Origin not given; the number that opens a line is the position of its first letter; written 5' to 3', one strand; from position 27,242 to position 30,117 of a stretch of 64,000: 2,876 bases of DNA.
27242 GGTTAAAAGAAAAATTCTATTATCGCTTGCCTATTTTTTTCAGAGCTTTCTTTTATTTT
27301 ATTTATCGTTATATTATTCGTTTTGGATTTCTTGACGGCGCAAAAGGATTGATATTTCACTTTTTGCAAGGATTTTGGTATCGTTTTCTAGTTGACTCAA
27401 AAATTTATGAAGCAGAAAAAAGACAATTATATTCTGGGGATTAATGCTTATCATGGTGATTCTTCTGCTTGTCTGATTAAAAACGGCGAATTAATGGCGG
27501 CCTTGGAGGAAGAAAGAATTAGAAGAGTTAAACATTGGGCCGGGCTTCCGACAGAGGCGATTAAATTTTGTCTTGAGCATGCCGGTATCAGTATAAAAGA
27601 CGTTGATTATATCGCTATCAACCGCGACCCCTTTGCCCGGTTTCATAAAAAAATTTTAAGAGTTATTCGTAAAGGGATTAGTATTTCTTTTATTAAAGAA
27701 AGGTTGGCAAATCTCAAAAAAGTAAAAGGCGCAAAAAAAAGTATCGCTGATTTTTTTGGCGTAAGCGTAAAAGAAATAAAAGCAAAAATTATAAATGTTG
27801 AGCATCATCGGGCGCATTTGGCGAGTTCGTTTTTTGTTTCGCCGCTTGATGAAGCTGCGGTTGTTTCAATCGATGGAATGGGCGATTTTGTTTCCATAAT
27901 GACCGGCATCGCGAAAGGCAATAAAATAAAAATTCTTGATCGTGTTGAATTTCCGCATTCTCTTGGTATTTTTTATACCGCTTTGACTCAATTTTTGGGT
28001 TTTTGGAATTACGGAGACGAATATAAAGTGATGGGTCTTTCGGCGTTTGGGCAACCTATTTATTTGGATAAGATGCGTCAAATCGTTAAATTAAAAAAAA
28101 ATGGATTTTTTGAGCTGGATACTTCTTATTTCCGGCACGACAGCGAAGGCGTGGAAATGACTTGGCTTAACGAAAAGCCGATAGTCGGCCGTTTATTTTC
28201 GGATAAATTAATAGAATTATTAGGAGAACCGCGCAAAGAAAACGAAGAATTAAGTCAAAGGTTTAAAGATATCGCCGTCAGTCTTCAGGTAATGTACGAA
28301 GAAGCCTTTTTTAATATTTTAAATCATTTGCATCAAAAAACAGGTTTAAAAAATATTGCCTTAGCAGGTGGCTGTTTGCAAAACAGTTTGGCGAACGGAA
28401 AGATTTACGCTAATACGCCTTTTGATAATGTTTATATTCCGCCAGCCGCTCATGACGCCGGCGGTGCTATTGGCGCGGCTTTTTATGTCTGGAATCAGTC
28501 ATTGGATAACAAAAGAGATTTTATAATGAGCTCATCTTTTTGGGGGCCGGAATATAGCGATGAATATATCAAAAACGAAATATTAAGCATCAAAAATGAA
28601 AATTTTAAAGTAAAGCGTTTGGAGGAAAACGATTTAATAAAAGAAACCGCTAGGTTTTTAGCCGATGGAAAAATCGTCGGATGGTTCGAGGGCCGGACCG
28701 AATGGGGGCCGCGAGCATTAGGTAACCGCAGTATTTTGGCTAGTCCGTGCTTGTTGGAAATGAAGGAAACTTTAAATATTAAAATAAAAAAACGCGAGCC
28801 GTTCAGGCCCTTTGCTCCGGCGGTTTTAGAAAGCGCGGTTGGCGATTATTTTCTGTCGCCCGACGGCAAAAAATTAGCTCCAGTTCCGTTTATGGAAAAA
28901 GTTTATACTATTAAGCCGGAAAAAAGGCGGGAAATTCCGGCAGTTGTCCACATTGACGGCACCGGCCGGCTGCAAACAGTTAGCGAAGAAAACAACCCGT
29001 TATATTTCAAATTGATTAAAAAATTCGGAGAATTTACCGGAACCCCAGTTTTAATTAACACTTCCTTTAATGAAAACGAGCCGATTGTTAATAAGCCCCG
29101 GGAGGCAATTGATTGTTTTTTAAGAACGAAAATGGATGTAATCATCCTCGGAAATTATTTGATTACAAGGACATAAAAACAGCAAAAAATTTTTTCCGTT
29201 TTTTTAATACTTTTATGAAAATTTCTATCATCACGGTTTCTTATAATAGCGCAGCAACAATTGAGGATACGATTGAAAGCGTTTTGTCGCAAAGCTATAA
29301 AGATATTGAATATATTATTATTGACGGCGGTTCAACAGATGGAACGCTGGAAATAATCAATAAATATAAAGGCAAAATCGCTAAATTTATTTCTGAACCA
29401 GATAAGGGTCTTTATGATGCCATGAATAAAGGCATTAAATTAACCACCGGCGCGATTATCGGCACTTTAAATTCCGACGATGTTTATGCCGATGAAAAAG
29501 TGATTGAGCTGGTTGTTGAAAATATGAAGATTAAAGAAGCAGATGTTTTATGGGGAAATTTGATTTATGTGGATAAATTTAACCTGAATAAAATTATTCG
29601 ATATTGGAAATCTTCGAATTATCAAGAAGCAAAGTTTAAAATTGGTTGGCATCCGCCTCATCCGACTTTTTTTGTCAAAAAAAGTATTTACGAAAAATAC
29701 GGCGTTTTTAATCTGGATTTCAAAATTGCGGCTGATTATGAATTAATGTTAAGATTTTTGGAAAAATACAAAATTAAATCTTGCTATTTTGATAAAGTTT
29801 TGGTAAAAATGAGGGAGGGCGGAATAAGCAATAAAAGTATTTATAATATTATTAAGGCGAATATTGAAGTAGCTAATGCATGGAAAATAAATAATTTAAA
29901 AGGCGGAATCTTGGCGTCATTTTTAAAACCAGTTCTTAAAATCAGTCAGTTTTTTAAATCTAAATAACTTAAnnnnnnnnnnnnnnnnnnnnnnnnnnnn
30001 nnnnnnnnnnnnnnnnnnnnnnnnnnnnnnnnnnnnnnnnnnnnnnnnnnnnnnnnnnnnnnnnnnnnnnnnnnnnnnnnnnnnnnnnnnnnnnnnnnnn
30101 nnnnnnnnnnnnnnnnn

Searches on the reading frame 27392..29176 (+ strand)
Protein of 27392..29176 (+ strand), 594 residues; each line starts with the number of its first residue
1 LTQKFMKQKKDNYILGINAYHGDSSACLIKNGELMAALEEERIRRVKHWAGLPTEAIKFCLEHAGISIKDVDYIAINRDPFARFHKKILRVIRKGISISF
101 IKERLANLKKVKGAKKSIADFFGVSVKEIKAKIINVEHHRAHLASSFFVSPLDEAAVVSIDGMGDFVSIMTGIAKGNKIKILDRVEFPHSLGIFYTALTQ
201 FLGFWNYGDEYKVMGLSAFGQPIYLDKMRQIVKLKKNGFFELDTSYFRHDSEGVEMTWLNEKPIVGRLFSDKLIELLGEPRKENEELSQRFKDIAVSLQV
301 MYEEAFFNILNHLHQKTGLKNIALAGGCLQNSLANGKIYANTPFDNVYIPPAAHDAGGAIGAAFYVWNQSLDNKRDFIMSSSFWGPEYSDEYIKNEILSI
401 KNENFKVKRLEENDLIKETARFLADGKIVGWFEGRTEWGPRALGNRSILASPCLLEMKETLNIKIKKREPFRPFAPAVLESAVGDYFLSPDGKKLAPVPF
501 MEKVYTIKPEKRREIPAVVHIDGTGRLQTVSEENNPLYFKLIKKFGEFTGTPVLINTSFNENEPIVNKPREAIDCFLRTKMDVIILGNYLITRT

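Call 4: search_protein_families(library=pfam, proteins=[window:27392-29176:+], max_evalue=0.01)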
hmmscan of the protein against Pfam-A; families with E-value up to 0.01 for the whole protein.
window:27392-29176:+ (594 aa): 4 families
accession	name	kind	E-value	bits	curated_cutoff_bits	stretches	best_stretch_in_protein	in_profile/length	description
PF16861.10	Carbam_trans_C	-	8.4e-66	221.2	27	1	420-593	1-170/170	Carbamoyltransferase C-terminus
PF02543.21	Carbam_trans_N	-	7.4e-61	206.9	24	1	14-363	2-345/346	Carbamoyltransferase N-terminus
PF00814.31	TsaD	-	0.00013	22.3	24.8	0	274-351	190-251/264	tRNA N6-adenosine threonylcarbamoyltransferase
PF22521.2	HypF_C_2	-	0.00072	19.8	27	1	289-338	164-213/241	Carbamoyltransferase, Kae1-like Domain, second subdomain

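Call 6: search_protein_families(library=ncbifam, proteins=[window:27392-29176:+], max_evalue=0.001)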
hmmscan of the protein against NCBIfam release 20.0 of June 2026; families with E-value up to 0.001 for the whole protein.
window:27392-29176:+ (594 aa): 3 families
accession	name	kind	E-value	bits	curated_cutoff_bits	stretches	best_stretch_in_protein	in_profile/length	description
NF041651.1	nodul_NodU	equivalog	2.7e-46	158.5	1000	1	14-562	3-525/556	nodulation protein NodU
TIGR00143.1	hypF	equivalog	9.5e-06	24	466.1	0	126-165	462-503/741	carbamoyltransferase HypF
TIGR03723.1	T6A_TsaD_YgjD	equivalog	0.0008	18.6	296.1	0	283-340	224-281/314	tRNA (adenosine(37)-N6)-threonylcarbamoyltransferase complex transferase subunit TsaD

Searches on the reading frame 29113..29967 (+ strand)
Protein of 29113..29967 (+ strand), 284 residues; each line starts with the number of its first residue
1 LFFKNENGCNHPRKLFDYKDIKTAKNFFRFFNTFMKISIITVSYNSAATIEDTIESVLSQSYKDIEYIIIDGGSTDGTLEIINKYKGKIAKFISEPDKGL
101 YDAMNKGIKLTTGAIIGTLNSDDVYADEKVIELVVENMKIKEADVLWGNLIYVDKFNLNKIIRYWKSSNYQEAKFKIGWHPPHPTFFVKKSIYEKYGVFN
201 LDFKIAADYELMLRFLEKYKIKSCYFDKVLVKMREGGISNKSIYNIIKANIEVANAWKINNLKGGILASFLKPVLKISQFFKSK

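Call 4: search_protein_families(library=pfam, proteins=[window:29113-29967:+], max_evalue=0.01)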
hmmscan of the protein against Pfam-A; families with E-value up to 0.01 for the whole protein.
window:29113-29967:+ (284 aa): 3 families
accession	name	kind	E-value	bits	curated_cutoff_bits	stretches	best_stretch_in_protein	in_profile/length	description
PF00535.33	Glycos_transf_2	-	1.6e-30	106.7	23.3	1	38-183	1-151/168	Glycosyl transferase family 2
PF10111.15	Glyco_tranf_2_2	-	6.2e-05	23.1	27.3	1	40-144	3-118/276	Glycosyltransferase like family 2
PF13641.12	Glyco_tranf_2_3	-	0.0001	22.8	27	1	37-146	3-119/230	Glycosyltransferase like family 2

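Call 6: search_protein_families(library=ncbifam, proteins=[window:29113-29967:+], max_evalue=0.001)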
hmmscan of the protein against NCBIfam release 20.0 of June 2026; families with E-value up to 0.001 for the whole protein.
window:29113-29967:+ (284 aa): 20 families
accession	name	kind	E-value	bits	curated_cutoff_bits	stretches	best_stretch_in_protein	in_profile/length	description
TIGR04009.1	wcaE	equivalog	1.4e-24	86.7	369.2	1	35-239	1-201/248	colanic acid biosynthesis glycosyltransferase WcaE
NF047683.1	TeichurnBiosyTuaG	equivalog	1.1e-19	71.1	400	1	36-172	7-147/252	teichuronic acid biosynthesis protein TuaG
NF053739.1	GlytfEpsEBac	equivalog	3.3e-18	65.6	450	1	36-236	2-205/265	glycosyltransferase EpsE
TIGR03937.1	PgaC_IcaA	equivalog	4.2e-15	55.6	422.3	1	33-140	43-152/407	poly-beta-1,6-N-acetyl-D-glucosamine synthase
NF007482.0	PRK10073.1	equivalog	1.1e-14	54.2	423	1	32-146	3-118/334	glycosyltransferase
TIGR04283.1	glyco_like_mftF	equivalog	1.3e-14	54.3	182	1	37-223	1-177/221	TIGR04283 family arsenosugar biosynthesis glycosyltransferase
NF041875.1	EPS_EpsD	equivalog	5.7e-11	42.4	370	1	37-223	1-196/325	exopolysaccharide biosynthesis glycosyltransferase EpsD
NF041394.1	GtaseAglG_Halo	equivalog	1.7e-10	40.7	440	1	35-143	1-112/304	glucosyl-dolichyl phosphate glucuronosyltransferase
TIGR03111.1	glyc2_xrt_Gpos1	hypoth_equivalog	9e-09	34.6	363.95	1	28-149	42-168/439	TIGR03111 family XrtG-associated glycosyltransferase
NF050050.1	ProtGlycPglI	equivalog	1.3e-08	34.5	500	1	35-139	2-109/306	GalNAc(5)-diNAcBac-PP-undecaprenol beta-1,3-glucosyltransferase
TIGR04182.1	glyco_TIGR04182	equivalog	3.2e-08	33.3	325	1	37-149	2-108/293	S-layer glycoprotein N-glycosyltransferase AglJ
NF038302.1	EPS_HpsE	equivalog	5.2e-08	32.2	300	1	36-132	2-106/307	hormogonium polysaccharide biosynthesis glycosyltransferase HpsE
NF038299.1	EPS_HpsN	equivalog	4.7e-06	25.8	425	1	36-140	2-108/317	hormogonium polysaccharide biosynthesis glycosyltransferase HpsN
NF010496.0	PRK13915.1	equivalog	1.5e-05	24.3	262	1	33-138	29-142/307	glucosyl-3-phosphoglycerate synthase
NF007453.0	PRK10018.1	equivalog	2.1e-05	24.3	382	1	37-219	8-193/280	colanic acid biosynthesis glycosyltransferase WcaA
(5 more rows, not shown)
